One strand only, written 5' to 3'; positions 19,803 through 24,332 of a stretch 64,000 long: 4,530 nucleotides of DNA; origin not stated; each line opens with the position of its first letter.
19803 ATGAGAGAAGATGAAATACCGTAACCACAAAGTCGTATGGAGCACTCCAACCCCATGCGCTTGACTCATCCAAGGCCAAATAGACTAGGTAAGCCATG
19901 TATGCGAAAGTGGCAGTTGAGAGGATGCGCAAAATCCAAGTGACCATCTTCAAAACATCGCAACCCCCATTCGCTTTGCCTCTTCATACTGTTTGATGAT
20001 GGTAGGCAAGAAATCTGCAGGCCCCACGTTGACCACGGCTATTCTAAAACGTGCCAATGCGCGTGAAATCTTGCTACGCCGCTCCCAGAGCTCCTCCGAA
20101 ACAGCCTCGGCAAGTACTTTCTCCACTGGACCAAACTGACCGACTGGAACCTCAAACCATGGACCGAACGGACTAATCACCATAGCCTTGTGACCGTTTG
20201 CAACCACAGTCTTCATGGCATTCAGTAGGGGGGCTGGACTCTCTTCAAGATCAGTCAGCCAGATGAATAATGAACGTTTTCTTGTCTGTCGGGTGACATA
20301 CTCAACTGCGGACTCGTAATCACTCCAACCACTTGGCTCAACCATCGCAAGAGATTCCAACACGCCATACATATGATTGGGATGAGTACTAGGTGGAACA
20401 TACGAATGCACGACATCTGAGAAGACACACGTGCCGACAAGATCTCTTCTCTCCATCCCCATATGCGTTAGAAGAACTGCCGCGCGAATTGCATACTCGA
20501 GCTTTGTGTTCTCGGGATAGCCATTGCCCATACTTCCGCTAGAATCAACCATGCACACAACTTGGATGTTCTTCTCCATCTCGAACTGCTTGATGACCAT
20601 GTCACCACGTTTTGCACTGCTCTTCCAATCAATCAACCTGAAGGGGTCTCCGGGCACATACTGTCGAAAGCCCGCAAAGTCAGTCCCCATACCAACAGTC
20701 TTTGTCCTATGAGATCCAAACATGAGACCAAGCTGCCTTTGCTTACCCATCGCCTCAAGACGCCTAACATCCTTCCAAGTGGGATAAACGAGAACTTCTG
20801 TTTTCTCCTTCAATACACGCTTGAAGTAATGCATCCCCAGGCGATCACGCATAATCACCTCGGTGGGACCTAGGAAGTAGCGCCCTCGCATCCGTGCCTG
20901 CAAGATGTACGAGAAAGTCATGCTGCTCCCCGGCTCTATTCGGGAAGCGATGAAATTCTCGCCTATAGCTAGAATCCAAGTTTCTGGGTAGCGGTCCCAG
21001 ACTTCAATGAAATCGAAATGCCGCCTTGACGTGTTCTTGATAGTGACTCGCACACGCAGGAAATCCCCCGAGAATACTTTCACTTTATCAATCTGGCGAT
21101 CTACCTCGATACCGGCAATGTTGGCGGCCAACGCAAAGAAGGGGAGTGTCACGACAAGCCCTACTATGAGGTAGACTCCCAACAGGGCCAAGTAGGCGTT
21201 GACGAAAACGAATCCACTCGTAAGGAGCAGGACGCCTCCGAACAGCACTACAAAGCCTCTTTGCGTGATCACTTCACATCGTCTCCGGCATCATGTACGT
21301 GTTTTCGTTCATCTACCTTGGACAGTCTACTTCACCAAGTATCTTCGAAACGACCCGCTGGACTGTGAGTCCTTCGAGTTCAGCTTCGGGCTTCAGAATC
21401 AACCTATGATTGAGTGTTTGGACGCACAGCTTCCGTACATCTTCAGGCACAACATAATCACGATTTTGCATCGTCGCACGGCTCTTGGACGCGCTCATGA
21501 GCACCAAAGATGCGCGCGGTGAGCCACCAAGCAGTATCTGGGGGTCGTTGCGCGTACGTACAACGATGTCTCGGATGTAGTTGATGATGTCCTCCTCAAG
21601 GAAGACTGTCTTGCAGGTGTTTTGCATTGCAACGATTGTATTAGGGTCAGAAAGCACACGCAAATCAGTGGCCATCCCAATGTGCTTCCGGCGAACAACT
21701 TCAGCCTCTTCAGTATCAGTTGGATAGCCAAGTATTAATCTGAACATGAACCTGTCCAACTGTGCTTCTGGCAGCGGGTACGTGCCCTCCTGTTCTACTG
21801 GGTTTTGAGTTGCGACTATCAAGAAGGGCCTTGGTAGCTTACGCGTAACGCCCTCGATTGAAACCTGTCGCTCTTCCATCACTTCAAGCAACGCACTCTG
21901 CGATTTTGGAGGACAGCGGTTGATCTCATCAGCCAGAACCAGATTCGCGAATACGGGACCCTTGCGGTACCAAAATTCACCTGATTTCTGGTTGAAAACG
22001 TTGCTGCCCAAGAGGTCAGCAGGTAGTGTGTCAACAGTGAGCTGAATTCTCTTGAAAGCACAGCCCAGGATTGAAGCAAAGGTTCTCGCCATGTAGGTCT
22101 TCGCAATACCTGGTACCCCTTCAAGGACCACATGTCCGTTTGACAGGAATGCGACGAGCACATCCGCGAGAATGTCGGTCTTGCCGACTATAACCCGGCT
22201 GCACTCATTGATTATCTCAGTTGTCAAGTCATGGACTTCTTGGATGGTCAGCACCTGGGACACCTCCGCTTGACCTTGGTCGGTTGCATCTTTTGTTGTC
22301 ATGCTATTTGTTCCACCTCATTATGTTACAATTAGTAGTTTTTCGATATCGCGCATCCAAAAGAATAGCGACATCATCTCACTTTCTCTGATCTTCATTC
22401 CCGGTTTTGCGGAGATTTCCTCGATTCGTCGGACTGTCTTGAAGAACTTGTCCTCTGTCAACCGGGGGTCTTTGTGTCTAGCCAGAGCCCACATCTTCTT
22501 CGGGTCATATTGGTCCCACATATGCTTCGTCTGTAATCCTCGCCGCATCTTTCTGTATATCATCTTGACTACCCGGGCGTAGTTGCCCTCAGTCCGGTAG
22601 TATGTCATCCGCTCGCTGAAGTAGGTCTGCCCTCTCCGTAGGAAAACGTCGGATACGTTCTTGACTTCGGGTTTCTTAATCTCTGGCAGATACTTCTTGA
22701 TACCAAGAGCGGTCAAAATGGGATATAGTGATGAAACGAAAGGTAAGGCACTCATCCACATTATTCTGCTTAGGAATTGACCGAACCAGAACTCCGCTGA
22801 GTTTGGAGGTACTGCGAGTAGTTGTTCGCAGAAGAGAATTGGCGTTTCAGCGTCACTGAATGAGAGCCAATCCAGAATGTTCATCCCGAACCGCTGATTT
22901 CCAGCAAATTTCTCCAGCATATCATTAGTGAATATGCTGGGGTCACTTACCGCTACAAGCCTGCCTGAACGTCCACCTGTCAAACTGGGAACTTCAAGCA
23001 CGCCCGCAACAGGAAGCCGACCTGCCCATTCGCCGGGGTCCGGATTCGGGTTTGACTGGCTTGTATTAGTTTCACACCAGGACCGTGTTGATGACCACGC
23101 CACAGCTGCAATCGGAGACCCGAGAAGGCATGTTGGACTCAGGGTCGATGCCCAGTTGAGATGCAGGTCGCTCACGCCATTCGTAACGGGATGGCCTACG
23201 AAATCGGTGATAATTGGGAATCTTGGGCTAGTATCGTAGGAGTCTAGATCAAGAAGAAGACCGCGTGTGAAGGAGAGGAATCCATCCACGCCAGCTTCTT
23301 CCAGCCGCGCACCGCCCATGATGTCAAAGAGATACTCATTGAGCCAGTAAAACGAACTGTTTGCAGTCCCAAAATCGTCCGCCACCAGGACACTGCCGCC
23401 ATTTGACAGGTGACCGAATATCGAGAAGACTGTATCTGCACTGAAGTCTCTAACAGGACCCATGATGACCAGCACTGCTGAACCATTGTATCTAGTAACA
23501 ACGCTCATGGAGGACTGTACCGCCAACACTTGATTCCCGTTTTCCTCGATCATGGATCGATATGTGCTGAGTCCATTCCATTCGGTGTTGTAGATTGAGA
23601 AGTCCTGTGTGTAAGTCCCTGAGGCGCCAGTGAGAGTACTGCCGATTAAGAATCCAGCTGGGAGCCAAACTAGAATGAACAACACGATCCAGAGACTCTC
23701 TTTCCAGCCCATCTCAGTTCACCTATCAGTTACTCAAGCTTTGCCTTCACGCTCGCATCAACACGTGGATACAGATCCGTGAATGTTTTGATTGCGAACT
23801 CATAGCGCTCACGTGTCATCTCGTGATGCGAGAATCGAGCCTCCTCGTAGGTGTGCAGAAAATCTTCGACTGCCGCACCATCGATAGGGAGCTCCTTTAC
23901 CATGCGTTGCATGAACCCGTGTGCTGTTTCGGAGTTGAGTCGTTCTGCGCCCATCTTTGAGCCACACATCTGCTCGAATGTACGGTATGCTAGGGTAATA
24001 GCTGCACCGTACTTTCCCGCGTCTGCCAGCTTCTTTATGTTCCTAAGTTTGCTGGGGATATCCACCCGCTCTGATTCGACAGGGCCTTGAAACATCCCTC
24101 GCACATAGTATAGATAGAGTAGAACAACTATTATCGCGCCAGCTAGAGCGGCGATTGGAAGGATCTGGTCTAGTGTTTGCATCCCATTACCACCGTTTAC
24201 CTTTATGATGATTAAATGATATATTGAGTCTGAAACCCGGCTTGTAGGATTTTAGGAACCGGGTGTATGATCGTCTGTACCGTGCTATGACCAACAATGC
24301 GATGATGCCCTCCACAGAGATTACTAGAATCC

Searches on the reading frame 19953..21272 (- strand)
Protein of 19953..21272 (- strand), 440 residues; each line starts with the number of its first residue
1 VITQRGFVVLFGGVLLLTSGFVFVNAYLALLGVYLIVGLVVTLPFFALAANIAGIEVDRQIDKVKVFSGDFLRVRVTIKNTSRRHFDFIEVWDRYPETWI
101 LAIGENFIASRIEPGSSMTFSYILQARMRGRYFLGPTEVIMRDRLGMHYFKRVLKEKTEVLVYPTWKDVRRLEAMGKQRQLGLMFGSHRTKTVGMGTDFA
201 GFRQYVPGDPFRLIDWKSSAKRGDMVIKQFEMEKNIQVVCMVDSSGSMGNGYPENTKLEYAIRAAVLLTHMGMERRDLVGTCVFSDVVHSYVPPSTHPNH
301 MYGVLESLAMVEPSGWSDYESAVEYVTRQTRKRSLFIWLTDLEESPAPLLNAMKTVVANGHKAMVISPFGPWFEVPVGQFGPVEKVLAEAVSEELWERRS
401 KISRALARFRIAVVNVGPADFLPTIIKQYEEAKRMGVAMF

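Call 18: search_protein_families(library=pfam, proteins=[window:19953-21272:-], max_evalue=0.001)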
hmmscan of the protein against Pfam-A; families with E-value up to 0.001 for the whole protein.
window:19953-21272:- (440 aa): 2 families
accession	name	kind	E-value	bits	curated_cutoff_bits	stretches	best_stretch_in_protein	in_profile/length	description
PF01882.25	DUF58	-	1e-31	110.3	23.4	1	203-364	3-164/216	Protein of unknown function DUF58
PF13519.12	VWA_2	-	9.7e-10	39.5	27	1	238-340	1-104/107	von Willebrand factor type A domain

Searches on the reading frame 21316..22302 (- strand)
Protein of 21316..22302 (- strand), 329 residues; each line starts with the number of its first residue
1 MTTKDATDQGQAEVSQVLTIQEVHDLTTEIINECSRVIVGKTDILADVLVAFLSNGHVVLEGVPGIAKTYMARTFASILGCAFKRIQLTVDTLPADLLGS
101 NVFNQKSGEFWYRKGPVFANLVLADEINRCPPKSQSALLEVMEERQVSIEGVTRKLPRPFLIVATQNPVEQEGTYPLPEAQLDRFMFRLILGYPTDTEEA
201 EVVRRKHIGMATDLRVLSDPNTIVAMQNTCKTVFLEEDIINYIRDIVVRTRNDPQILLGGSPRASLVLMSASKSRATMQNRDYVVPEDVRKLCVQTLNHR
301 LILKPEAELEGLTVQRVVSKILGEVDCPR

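Call 18: search_protein_families(library=pfam, proteins=[window:21316-22302:-], max_evalue=0.001)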
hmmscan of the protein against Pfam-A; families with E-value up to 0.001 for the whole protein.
window:21316-22302:- (329 aa): 7 families
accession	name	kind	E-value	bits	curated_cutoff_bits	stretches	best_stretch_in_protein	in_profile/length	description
PF07726.17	AAA_3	-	4e-62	208.4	27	1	57-187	1-131/131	ATPase family associated with various cellular activities (AAA)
PF17863.7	AAA_lid_2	-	7.7e-20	70.8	22.7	1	249-321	2-74/74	AAA lid domain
PF07728.20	AAA_5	-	7.8e-17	62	22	1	57-185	1-139/139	AAA domain (dynein-related subfamily)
PF20030.5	bpMoxR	-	4.4e-11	42.7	27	1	29-195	5-170/205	MoxR domain in the MoxR-vWA-beta-propeller ternary systems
PF00158.32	Sigma54_activat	-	2.8e-06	27.5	20.2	1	52-168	19-144/168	Sigma-54 interaction domain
PF00493.29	MCM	-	4.2e-06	26.5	23.3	1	52-170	54-175/224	MCM P-loop domain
PF00004.35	AAA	-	0.0002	22.2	21.2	0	58-168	1-111/131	ATPase family associated with various cellular activities (AAA)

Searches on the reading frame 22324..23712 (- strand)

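Call 19: search_protein_families(library=pfam, proteins=[window:22324-23712:-], max_evalue=0.001)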
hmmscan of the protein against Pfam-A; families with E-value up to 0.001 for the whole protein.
window:22324-23712:- (463 aa): 2 families
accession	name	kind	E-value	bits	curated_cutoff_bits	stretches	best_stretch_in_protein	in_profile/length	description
PF09822.16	ABC_transp_aux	-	1e-12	48.3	34.7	1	163-270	146-275/288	ABC-type uncharacterized transport system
PF14258.12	DUF4350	-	2.2e-11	44.8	30.4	1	41-280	2-181/181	Domain of unknown function (DUF4350)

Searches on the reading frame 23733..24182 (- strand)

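Call 19: search_protein_families(library=pfam, proteins=[window:23733-24182:-], max_evalue=0.001)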
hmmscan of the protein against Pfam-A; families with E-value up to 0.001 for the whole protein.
window:23733-24182:- (150 aa): 1 family
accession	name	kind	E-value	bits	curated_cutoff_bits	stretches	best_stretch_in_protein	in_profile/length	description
PF13559.11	DUF4129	-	1.7e-11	44.5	24.8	1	65-130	1-64/69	Domain of unknown function (DUF4129)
